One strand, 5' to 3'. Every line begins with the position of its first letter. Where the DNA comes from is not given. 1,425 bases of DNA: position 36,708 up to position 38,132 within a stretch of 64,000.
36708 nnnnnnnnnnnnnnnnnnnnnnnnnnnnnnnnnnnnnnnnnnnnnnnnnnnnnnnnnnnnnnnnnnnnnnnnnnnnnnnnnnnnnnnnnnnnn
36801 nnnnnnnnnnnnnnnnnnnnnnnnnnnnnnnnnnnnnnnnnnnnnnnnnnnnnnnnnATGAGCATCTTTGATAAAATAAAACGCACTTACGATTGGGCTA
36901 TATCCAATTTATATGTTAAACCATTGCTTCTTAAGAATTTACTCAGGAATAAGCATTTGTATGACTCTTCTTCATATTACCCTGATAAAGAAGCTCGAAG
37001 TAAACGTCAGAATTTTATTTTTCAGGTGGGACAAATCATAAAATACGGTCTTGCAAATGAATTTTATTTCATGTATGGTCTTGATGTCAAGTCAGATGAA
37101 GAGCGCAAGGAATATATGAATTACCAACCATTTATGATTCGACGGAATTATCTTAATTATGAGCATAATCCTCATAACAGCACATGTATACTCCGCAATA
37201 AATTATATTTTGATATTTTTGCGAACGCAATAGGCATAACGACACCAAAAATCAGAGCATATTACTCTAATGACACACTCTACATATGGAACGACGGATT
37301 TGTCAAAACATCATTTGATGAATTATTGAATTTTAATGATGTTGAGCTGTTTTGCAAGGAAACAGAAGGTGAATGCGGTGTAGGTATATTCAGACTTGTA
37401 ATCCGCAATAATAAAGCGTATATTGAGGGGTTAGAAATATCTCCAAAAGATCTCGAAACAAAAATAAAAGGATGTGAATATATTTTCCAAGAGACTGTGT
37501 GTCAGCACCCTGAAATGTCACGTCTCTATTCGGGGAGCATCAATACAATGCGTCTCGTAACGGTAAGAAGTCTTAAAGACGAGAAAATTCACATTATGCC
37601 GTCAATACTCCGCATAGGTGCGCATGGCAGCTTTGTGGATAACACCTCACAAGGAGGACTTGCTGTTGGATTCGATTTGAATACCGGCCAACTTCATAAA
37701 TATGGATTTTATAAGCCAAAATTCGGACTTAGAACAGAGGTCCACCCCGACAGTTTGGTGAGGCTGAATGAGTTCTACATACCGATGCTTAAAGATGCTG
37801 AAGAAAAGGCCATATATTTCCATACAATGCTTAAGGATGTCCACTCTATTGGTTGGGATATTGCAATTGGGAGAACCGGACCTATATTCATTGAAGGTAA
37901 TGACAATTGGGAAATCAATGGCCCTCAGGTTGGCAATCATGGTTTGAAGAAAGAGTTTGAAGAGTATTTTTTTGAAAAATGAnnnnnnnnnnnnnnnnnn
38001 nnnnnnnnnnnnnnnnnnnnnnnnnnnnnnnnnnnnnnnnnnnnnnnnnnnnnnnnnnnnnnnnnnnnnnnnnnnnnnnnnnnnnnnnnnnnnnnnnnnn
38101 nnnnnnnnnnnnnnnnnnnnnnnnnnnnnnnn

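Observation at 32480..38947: Candidate amide/amino-alcohol decoration module inside the CPS locus: HisC/CobD-like PLP enzyme + CapA metallophosphoesterase + sugar-transfer ATP-grasp + OCD/mu-crystallin dehydrogenase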

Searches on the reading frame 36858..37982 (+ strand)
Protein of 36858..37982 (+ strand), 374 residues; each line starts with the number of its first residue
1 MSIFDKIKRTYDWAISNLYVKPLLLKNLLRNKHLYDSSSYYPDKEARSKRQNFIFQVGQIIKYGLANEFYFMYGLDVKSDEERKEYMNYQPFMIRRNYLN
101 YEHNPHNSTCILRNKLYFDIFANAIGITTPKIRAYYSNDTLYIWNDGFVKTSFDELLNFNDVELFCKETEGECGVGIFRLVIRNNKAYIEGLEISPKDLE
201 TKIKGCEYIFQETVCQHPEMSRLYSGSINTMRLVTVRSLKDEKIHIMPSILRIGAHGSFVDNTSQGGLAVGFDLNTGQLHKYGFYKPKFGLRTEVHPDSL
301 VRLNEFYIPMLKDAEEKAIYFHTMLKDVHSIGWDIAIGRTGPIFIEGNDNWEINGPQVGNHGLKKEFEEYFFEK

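Call 3: search_protein_families(library=pfam, proteins=[window:36858-37982:+], max_evalue=0.01)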
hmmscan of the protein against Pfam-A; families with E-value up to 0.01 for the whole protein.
window:36858-37982:+ (374 aa): 2 families
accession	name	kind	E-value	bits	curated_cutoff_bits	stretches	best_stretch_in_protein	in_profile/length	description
PF14397.11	ATPgrasp_ST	-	1.7e-45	155.8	31.4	1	101-368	8-274/278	Sugar-transfer associated ATP-grasp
PF14398.11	ATPgrasp_YheCD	-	0.0039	16.9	26.8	0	163-273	50-167/255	YheC/D like ATP-grasp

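Call 5: search_protein_families(library=ncbifam, proteins=[window:36858-37982:+], max_evalue=0.001)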
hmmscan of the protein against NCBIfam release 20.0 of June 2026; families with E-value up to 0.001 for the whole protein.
window:36858-37982:+ (374 aa): 0 families

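Call 7: search_solved_structures(query=window:36858-37982:+, max_evalue=1)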
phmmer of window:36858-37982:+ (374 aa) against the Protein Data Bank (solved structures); distinct sequences matched with E-value up to 1: 0.

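Call 13: find_homologous_proteins(query=window:36858-37982:+, max_evalue=0.00001)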
Query window:36858-37982:+ (374 aa): 727 proteins with E <= 0.00001 among 1597 candidates; the best 120 are listed.
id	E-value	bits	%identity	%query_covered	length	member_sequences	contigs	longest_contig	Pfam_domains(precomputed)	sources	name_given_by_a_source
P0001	3.5e-255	864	99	100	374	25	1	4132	PF14397.12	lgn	-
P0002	2.5e-173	595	70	98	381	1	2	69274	PF14397.12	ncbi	-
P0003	1.1e-168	579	65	100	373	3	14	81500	PF14397.12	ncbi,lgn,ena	-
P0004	9.1e-168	576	69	98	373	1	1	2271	PF14397.12,PF14398.12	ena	-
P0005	2.1e-167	575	66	98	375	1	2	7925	PF14397.12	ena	-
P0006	1.1e-166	573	66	98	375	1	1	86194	PF14397.12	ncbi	-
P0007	1.7e-166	572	66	100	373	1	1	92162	PF14397.12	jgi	-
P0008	4.1e-166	571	66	98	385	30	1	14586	PF14397.12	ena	-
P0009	6.6e-166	570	66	100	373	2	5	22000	PF14397.12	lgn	-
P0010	9.5e-166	570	67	100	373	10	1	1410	PF14397.12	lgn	-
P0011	1.3e-165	569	66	99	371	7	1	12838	PF14397.12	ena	-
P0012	7.1e-165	567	66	99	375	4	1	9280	PF14397.12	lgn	-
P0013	2.8e-164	565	66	100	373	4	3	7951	PF14397.12,PF14398.12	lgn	-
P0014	9.2e-164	563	66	100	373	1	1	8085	PF14397.12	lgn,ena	-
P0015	1.6e-163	562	65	98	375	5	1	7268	PF14397.12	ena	-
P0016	4.3e-163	561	65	100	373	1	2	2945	PF14397.12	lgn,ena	-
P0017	6.2e-163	561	65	100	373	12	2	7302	PF14397.12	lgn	-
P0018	1.6e-162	559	66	99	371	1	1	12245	PF14397.12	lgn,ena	-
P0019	3.0e-162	558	65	99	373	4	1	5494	PF14397.12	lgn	-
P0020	9.6e-162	557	66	100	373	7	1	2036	PF14397.12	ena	-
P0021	1.9e-161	556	64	100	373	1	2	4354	PF14397.12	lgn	-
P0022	6.2e-161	554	65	99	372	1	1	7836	PF14397.12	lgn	-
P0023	1.0e-160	553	64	100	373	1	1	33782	PF14397.12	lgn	-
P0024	1.8e-160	552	65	100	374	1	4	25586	PF14397.12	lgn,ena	-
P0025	1.9e-160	552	68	94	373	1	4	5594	PF14397.12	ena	-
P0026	2.4e-160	552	64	100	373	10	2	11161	PF14397.12,PF14398.12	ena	-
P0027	2.7e-160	552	64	100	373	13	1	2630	PF14397.12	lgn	-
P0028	2.9e-158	545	64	100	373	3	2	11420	PF14397.12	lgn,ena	-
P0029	4.7e-158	544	65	96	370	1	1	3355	PF14397.12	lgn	-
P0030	1.2e-156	540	64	98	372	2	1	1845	PF14397.12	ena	-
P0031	4.1e-156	538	64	98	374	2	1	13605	PF14397.12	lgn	-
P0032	1.3e-155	536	64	95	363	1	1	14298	PF14397.12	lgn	-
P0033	3.9e-155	535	64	99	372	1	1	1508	PF14397.12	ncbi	-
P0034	2.0e-154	533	64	98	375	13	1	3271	PF14397.12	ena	-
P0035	1.7e-153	530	61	94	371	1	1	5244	PF14397.12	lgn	-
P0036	3.3e-153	529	61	100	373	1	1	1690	PF14397.12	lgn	-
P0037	3.8e-153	528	62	99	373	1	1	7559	PF14397.12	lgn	-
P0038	4.4e-153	528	68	90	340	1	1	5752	PF14397.12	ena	-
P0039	8.9e-153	527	60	99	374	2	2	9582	PF14397.12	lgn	-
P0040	1.4e-150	520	60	97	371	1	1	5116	PF14397.12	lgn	-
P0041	1.5e-150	520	61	95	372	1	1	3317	PF14397.12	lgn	-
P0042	6.7e-150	518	59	99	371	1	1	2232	PF14397.12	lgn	-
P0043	3.4e-148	512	59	99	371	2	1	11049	PF14397.12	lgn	-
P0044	3.9e-148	512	61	95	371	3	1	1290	PF14397.12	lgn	-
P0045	5.3e-148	511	59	100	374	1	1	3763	PF14397.12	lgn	-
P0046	9.1e-148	511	61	99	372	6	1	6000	PF14397.12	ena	-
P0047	3.0e-147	509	59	98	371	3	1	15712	PF14397.12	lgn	-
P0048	1.5e-146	507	59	100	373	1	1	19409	PF14397.12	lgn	-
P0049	2.8e-146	506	62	95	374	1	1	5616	PF14397.12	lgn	-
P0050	3.3e-146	506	59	99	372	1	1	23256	PF14397.12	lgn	-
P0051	4.2e-146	505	58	98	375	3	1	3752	PF14397.12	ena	-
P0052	7.5e-146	504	63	92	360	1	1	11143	PF14397.12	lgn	-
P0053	8.5e-146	504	59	100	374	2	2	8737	PF14397.12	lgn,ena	-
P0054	1.3e-144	500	58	100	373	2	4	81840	PF14397.12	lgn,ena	-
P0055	2.2e-141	490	58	100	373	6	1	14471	PF14397.12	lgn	-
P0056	1.4e-139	484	57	100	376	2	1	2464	PF14397.12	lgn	-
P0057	3.0e-136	473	55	98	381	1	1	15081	PF14397.12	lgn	-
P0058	1.6e-133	464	55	99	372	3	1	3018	PF14397.12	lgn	-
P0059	8.0e-131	455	57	93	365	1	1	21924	PF14397.12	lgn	-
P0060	4.6e-130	452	55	99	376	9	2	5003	PF14397.12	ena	-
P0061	4.0e-129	449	57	96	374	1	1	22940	PF14397.12,PF14398.12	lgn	-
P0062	4.9e-128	446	57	93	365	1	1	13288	PF14397.12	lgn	-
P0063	4.2e-126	439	55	99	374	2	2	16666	PF14397.12,PF14398.12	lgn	-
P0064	1.1e-125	438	54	98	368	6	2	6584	PF14397.12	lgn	-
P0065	6.7e-125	435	55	95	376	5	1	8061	PF14397.12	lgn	-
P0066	3.2e-123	430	55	95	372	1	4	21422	PF14397.12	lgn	-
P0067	5.8e-123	429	56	95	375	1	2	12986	PF14397.12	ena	-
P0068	1.9e-121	424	60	86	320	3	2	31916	PF14397.12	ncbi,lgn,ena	-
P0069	8.1e-121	422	53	99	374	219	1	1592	PF14397.12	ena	-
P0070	1.9e-120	421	54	96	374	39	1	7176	PF14397.12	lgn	-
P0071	1.5e-119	418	55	95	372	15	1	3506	PF14397.12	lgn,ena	-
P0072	1.4e-118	415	53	99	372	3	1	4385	PF14397.12,PF14398.12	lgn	-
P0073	2.0e-118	414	51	99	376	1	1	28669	PF14397.12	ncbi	-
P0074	4.2e-118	413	51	99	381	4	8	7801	PF14397.12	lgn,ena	-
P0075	5.1e-118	413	51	99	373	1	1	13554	PF14397.12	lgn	-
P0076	9.6e-118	412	54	95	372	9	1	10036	PF14397.12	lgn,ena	-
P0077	1.6e-117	411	55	93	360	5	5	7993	PF14397.12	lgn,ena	-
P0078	2.6e-117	410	54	94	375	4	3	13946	PF14397.12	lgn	-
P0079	3.2e-117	410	51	99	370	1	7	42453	PF14397.12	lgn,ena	-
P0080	5.6e-117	409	52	97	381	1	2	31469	PF14397.12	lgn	-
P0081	6.5e-117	409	53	98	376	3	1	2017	PF14397.12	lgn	-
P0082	1.2e-116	408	54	95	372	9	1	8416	PF14397.12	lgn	-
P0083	1.1e-115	405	52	96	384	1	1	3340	PF14397.12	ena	-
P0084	1.2e-115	405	53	98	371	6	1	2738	PF14397.12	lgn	-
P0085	1.8e-115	404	52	97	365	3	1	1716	PF14397.12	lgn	-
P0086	2.2e-115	404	59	82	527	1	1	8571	PF14397.12,PF13802.13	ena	-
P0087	4.7e-115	403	52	99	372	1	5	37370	PF14397.12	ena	-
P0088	2.1e-114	401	53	97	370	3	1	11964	PF14397.12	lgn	-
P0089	2.6e-114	401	52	97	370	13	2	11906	PF14397.12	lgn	-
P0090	3.8e-114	400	50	100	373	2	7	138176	PF14397.12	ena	-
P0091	6.0e-114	399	48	99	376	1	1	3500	PF14397.12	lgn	-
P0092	1.8e-113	398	51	97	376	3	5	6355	PF14397.12,PF14398.12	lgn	-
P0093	3.0e-113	397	52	96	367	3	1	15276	PF14397.12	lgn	-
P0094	5.0e-113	396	53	95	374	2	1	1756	PF14397.12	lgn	-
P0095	7.0e-113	396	49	99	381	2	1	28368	PF14397.12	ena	-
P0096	8.2e-113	396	53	97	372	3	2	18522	PF14397.12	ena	-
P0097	1.0e-112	395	52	97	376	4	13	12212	PF14397.12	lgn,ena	-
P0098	1.0e-112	395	51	96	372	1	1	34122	PF14397.12,PF14398.12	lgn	-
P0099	1.2e-112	395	52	97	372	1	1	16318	PF14397.12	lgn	-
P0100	1.4e-112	395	49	99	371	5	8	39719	PF14397.12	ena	-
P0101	1.7e-112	395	48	98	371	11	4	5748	PF14397.12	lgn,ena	-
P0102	1.8e-112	394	52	95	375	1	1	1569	PF14397.12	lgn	-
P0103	3.0e-112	394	49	94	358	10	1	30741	PF14397.12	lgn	-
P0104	4.1e-112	393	51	95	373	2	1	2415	PF14397.12,PF14398.12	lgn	-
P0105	9.5e-112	392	50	100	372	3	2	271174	PF14397.12,PF14398.12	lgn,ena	-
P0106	1.0e-111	392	50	98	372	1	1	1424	PF14397.12,PF14398.12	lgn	-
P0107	1.1e-111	392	49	100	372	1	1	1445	PF14397.12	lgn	-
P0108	1.1e-111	392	50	98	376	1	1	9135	PF14397.12,PF14398.12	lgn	-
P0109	2.2e-111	391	50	99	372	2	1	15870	PF14397.12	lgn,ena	-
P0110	2.8e-111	391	48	99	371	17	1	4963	PF14397.12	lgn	-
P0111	3.7e-111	390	50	96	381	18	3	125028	PF14397.12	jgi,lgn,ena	-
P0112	3.9e-111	390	48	99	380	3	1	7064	PF14397.12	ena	-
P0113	5.5e-111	390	50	98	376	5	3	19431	PF14397.12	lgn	-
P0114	7.0e-111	389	52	97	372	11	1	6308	PF14397.12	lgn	-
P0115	2.9e-110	387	51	99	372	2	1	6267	PF14397.12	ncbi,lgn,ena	-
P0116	3.4e-110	387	51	98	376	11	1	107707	PF14397.12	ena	-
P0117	8.4e-110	386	48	100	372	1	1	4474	PF14397.12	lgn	-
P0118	1.5e-109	385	48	99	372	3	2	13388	PF14397.12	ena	-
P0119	1.6e-109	385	49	99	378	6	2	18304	PF14397.12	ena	-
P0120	1.8e-109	385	51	96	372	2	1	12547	PF14397.12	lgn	-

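Call 14: find_encoding_contigs(protein=P0002, flank=10000, max_places=3)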
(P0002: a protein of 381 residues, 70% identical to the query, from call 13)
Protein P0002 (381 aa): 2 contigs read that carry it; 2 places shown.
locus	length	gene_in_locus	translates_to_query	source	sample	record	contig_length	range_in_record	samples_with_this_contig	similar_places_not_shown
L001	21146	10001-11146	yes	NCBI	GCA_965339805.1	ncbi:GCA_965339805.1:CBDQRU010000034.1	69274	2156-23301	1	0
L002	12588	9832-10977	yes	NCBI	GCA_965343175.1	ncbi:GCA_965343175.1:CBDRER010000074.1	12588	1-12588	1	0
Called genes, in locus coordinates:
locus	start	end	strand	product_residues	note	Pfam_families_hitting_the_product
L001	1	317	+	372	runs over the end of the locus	PF00953:Glycos_transf_4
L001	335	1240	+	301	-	PF00483:NTP_transferase, PF12804:NTP_transf_3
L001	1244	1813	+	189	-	PF00908:dTDP_sugar_isom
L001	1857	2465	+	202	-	PF01370:Epimerase, PF02719:Polysacc_synt_2 (faint), PF04321:RmlD_sub_bind, PF16363:GDP_Man_Dehyd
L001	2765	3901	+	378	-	PF00106:adh_short (faint), PF01073:3Beta_HSD, PF01370:Epimerase, PF02719:Polysacc_synt_2, PF04321:RmlD_sub_bind (weak), PF16363:GDP_Man_Dehyd, PF07993:NAD_binding_4, PF16363:GDP_Man_Dehyd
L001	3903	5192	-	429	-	PF05272:VapE-like_dom, PF12990:DUF3874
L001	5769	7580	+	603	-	PF00483:NTP_transferase, PF12804:NTP_transf_3, PF00155:Aminotran_1_2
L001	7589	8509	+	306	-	PF02423:OCD_Mu_crystall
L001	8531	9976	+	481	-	PF01943:Polysacc_synt, PF13440:Polysacc_synt_3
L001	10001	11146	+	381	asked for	PF14397:ATPgrasp_ST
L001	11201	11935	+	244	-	PF04991:LicD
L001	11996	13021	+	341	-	PF00535:Glycos_transf_2, PF10111:Glyco_tranf_2_2, PF13641:Glyco_tranf_2_3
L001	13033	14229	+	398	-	PF04932:Wzy_C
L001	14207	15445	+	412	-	PF13439:Glyco_transf_4, PF00534:Glycos_transf_1, PF13692:Glyco_trans_1_4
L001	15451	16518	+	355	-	PF09314:DUF1972, PF00534:Glycos_transf_1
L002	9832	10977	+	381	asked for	PF14397:ATPgrasp_ST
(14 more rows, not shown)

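Call 15: find_encoding_contigs(protein=P0003, flank=10000, max_places=4)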
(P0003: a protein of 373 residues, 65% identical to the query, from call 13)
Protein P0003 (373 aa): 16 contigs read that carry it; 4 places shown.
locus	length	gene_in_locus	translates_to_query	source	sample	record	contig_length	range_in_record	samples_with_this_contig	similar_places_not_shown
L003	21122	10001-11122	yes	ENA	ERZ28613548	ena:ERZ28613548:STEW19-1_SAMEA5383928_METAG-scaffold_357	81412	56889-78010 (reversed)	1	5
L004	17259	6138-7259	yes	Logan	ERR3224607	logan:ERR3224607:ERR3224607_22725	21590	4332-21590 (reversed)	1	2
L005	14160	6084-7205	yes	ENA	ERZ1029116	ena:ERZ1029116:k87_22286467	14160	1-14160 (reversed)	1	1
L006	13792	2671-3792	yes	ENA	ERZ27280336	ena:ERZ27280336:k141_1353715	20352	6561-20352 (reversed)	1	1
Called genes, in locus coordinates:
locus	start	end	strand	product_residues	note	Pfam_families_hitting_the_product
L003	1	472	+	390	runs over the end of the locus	PF01370:Epimerase, PF04321:RmlD_sub_bind, PF16363:GDP_Man_Dehyd, PF01370:Epimerase (weak)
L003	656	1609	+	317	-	PF02423:OCD_Mu_crystall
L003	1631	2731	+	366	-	PF01370:Epimerase, PF04321:RmlD_sub_bind, PF16363:GDP_Man_Dehyd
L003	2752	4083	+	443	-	PF02737:3HCDH_N (faint), PF03721:UDPG_MGDP_dh_N, PF00984:UDPG_MGDP_dh, PF03720:UDPG_MGDP_dh_C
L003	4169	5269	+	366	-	PF00155:Aminotran_1_2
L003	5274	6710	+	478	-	PF01943:Polysacc_synt, PF13440:Polysacc_synt_3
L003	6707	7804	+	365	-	PF09587:PGA_cap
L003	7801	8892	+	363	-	PF14397:ATPgrasp_ST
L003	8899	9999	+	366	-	PF09587:PGA_cap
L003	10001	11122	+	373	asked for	PF14397:ATPgrasp_ST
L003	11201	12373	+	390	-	PF04991:LicD (faint), PF01467:CTP_transf_like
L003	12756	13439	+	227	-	PF04991:LicD (faint)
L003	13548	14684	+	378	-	-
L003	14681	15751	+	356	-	PF00534:Glycos_transf_1, PF13692:Glyco_trans_1_4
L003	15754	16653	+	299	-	PF13641:Glyco_tranf_2_3 (weak)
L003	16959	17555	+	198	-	PF00132:Hexapep, PF14602:Hexapep_2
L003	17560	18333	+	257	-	PF00535:Glycos_transf_2, PF10111:Glyco_tranf_2_2, PF13506:Glyco_transf_21, PF13641:Glyco_tranf_2_3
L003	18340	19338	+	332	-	PF01073:3Beta_HSD, PF01370:Epimerase, PF04321:RmlD_sub_bind, PF13460:NAD_binding_10, PF16363:GDP_Man_Dehyd, PF02719:Polysacc_synt_2 (weak), PF07993:NAD_binding_4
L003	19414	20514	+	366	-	PF13439:Glyco_transf_4, PF00534:Glycos_transf_1, PF13692:Glyco_trans_1_4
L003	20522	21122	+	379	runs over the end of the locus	PF13439:Glyco_transf_4, PF00534:Glycos_transf_1, PF13692:Glyco_trans_1_4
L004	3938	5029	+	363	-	PF14397:ATPgrasp_ST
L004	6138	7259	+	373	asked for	PF14397:ATPgrasp_ST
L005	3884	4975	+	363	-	PF14397:ATPgrasp_ST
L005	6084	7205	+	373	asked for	PF14397:ATPgrasp_ST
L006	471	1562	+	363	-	PF14397:ATPgrasp_ST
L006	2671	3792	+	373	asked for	PF14397:ATPgrasp_ST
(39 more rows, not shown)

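Call 25: find_related_loci(query=A1, collection=genome_contigs, flank=10000)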
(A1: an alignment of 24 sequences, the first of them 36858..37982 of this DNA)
Query A1 (374 aa) in genome_contigs; peptide patterns used: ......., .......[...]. (x = any residue, [..] = any of these).
103 stretches matched a pattern; 77 encode a relative of the query (tblastn E <= 1e-3); 77 distinct loci.
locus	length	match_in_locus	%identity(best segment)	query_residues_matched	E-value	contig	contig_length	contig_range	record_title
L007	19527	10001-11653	57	3-373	2e-134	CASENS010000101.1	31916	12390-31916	uncultured Bacteroides sp. isolate SI.A95.metabat-bins.97 genome assembly, contig: SI.A95.metabat-bins.97.fa_k141_434099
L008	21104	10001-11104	52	3-372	1e-124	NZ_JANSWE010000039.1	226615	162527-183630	Bacteroides cellulosilyticus DSM 14838 contig_39, whole genome shotgun sequence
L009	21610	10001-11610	55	18-373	4e-124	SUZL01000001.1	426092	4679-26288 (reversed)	MAG: Rikenellaceae bacterium isolate SIG175 NODE_16_length_426092_cov_6.658693, whole genome shotgun sequence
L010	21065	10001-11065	54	18-373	2e-119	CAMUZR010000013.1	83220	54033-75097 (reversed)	MAG TPA_asm: uncultured Bacteroidales bacterium isolate SRR8387717_bin.76_metaWRAP_v1.3_MAG genome assembly, contig: ERZ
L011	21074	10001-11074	50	13-372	9e-115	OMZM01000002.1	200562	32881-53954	uncultured Prevotella sp. isolate RUG106 genome assembly, contig: scaffold_50, whole genome shotgun sequence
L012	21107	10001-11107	48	1-372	6e-111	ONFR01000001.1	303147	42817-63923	uncultured Bacteroidales bacterium isolate RUG264 genome assembly, contig: scaffold_11, whole genome shotgun sequence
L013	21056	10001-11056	50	20-370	2e-110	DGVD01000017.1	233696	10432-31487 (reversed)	MAG TPA_asm: Bacteroidales bacterium UBA4293 UBA4293_contig_1634, whole genome shotgun sequence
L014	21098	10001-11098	48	7-372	1e-109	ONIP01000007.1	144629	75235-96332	uncultured Bacteroidales bacterium isolate RUG348 genome assembly, contig: scaffold_106, whole genome shotgun sequence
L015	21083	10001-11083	48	7-373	7e-109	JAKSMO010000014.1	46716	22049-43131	MAG: Bacteroidales bacterium isolate Horse_feces127 MAG127_14, whole genome shotgun sequence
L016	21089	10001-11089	48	8-373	4e-108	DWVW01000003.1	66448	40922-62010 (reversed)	MAG TPA_asm: Candidatus Alistipes excrementavium isolate CHK15-232 CHK15__C13203_L66448_SAMEA104467158, whole genome sho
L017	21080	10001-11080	48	13-372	9e-108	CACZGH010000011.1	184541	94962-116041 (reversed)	MAG: uncultured Prevotellaceae bacterium isolate RUG12596 genome assembly, contig: RUG12596_asm_11, whole genome shotgun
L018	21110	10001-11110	45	3-372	7e-110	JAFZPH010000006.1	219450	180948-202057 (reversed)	MAG: Bacteroidales bacterium isolate RGIG7974 Water_buffalos_Rumen-1__c63216, whole genome shotgun sequence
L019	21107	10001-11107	48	2-373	4e-107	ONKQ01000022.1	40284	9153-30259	uncultured Bacteroidales bacterium isolate RUG390 genome assembly, contig: scaffold_158, whole genome shotgun sequence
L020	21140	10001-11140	47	18-372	4e-105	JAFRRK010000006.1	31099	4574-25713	MAG: Bacteroidales bacterium isolate RGIG2732 Goat_Omasum-4__c88758, whole genome shotgun sequence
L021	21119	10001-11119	44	3-372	5e-102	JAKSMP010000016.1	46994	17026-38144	MAG: Bacteroidales bacterium isolate Horse_feces128 MAG128_16, whole genome shotgun sequence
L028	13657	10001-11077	45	14-371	3e-94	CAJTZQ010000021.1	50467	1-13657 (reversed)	MAG TPA_asm: uncultured Muribaculaceae bacterium isolate MGBC123285 genome assembly, contig: MGBC123285.21, whole genome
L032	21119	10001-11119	41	12-371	1e-90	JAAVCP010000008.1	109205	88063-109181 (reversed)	MAG: Bacteroides sp. isolate Mgla_MAG_25-bin_6 c_000000002364, whole genome shotgun sequence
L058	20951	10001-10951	35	38-369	5e-50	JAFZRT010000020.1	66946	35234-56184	MAG: Clostridia bacterium isolate RGIG8038 Water_buffalos_Rumen-1__c257259, whole genome shotgun sequence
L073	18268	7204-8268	47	18-372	1e-102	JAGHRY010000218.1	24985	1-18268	MAG: Candidatus Colimorpha merdihippi isolate E1_90 c_000000129342, whole genome shotgun sequence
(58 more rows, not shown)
